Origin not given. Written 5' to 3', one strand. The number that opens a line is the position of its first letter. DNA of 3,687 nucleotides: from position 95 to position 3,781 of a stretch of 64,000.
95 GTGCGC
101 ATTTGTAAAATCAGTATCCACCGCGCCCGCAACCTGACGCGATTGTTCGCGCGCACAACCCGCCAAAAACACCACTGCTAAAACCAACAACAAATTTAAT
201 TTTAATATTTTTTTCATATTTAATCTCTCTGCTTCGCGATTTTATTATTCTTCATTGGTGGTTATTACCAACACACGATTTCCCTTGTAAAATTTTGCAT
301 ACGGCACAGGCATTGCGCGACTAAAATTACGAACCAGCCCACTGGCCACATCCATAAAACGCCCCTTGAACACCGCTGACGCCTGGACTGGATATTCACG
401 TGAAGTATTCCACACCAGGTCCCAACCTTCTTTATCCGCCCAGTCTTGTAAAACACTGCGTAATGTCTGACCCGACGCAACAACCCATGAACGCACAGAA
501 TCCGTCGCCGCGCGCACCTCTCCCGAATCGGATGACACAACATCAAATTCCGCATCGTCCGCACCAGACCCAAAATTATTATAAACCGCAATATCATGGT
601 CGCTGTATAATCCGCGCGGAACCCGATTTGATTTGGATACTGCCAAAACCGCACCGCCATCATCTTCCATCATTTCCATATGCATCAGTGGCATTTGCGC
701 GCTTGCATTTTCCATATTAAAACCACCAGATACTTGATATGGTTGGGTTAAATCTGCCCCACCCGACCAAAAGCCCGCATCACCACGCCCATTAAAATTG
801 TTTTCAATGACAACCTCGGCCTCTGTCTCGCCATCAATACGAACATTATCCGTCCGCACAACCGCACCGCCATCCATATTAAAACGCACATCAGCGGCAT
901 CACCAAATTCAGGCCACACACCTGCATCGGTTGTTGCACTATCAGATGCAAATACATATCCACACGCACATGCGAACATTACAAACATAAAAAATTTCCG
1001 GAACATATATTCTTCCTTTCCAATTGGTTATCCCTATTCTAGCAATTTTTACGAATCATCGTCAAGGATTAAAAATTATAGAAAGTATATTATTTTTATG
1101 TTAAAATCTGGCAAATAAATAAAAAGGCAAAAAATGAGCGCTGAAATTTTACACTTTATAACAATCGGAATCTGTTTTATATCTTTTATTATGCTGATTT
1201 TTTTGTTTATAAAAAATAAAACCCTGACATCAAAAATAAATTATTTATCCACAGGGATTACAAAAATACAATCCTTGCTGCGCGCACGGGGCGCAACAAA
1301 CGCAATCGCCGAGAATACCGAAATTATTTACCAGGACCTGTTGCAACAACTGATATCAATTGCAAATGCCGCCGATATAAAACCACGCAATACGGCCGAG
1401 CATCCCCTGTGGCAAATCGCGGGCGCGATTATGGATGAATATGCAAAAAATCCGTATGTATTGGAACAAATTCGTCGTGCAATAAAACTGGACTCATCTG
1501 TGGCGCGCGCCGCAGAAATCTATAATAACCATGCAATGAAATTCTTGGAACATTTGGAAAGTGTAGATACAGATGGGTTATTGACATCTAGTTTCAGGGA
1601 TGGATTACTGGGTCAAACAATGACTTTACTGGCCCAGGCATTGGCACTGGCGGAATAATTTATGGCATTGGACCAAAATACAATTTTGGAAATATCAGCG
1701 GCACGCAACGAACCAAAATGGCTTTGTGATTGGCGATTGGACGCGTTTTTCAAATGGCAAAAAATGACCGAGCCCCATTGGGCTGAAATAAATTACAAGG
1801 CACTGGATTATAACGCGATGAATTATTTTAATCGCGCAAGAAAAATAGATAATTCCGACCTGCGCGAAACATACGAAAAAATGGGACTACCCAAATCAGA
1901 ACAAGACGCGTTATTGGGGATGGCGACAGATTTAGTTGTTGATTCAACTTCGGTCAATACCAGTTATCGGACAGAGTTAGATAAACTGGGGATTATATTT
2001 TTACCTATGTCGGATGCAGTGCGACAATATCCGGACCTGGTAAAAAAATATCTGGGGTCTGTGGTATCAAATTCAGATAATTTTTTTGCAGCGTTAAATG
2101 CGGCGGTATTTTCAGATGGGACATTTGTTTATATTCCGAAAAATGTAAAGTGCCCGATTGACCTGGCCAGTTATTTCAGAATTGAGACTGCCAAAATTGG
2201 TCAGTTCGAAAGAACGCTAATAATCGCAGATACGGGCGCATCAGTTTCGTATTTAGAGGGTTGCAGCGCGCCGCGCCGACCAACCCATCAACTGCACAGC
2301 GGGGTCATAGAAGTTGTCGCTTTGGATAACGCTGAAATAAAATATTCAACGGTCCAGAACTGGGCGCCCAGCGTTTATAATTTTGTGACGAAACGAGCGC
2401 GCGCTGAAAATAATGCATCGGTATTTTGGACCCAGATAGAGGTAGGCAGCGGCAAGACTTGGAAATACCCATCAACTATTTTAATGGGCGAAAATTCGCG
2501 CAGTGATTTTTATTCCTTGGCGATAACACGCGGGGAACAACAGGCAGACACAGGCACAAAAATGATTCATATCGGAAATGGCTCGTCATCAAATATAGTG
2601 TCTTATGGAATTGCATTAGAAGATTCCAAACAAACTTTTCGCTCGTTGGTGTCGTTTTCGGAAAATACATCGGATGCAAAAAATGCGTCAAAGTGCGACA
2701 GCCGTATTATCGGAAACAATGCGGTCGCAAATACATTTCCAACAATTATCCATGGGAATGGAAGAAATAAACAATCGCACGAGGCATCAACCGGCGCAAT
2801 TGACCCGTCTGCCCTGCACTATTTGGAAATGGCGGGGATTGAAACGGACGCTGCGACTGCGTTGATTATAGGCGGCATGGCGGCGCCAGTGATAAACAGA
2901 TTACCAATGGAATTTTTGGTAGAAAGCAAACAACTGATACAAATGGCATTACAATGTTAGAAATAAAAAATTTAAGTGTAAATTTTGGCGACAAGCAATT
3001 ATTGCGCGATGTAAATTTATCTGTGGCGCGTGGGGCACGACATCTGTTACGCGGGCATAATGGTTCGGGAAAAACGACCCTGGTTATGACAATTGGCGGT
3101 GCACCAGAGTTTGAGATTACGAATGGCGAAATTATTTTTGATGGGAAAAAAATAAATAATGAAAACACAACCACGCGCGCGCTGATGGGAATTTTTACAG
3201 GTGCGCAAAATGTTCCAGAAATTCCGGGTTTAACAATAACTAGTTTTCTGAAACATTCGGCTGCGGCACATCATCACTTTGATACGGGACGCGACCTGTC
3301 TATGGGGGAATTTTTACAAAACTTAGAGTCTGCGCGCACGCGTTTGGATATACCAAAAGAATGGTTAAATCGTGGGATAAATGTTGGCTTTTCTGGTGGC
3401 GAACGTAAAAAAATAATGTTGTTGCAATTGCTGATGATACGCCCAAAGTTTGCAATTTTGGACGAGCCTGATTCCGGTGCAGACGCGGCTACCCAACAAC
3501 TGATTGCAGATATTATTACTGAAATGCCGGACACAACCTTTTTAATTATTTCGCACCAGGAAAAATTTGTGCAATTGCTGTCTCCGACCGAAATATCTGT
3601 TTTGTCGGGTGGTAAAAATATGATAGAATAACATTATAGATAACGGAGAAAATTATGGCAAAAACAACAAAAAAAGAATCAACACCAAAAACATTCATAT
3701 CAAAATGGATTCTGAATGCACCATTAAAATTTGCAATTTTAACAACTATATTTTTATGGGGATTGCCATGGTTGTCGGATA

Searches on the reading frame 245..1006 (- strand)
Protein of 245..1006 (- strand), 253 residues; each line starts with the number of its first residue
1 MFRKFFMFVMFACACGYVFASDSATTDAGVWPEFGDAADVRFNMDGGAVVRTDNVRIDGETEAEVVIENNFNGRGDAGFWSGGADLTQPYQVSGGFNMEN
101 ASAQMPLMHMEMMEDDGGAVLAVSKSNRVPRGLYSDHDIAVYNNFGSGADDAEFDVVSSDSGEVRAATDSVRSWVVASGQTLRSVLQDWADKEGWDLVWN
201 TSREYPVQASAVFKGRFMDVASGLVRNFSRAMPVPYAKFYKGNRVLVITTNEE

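Call 46: search_protein_families(library=pfam, proteins=[window:245-1006:-], max_evalue=0.0001)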
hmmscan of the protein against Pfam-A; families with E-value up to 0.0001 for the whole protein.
window:245-1006:- (253 aa): 1 family
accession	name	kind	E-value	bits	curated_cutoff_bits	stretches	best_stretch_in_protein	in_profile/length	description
PF10671.14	TcpQ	-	2.6e-19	69.5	27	1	172-250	1-79/80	Toxin co-regulated pilus biosynthesis protein Q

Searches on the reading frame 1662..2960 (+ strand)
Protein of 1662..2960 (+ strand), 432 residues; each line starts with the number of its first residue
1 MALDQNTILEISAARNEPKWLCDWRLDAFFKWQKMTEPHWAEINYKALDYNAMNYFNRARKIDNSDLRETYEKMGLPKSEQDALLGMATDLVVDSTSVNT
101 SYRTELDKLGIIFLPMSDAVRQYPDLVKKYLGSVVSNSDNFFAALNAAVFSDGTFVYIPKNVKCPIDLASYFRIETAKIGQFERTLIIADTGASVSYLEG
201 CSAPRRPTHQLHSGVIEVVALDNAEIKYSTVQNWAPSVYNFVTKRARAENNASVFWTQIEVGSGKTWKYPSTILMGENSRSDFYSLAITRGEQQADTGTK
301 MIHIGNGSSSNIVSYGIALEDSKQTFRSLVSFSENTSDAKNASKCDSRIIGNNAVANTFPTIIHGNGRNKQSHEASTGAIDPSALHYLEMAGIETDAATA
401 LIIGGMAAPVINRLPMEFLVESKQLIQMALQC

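Call 46: search_protein_families(library=pfam, proteins=[window:1662-2960:+], max_evalue=0.0001)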
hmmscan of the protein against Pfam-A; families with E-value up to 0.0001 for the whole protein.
window:1662-2960:+ (432 aa): 2 families
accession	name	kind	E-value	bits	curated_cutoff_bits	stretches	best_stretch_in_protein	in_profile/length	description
PF01458.23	SUFBD_core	-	7.6e-64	215.8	27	1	172-405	1-231/232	SUF system FeS cluster assembly, SufBD core domain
PF19295.5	SufBD_N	-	1.7e-11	44.6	23.5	1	19-164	24-166/172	SufBD protein N-terminal region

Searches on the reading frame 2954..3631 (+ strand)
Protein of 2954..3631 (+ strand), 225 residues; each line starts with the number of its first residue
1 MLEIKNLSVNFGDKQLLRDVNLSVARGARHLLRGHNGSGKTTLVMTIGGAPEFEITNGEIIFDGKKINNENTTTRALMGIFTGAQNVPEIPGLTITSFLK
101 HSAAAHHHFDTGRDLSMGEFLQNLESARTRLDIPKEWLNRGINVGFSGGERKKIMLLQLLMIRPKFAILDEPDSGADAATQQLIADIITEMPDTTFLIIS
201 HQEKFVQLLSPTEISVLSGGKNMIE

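Call 83: search_protein_families(library=pfam, proteins=[window:2954-3631:+], max_evalue=0.0001)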
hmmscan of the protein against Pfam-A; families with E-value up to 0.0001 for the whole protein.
window:2954-3631:+ (225 aa): 2 families
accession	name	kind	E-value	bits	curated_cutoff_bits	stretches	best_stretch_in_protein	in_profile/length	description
PF00005.33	ABC_tran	-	9.4e-21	75.3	25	1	17-173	1-136/137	ABC transporter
PF02463.25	SMC_N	-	2.8e-07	30.6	40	1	31-208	28-204/220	RecF/RecN/SMC N terminal domain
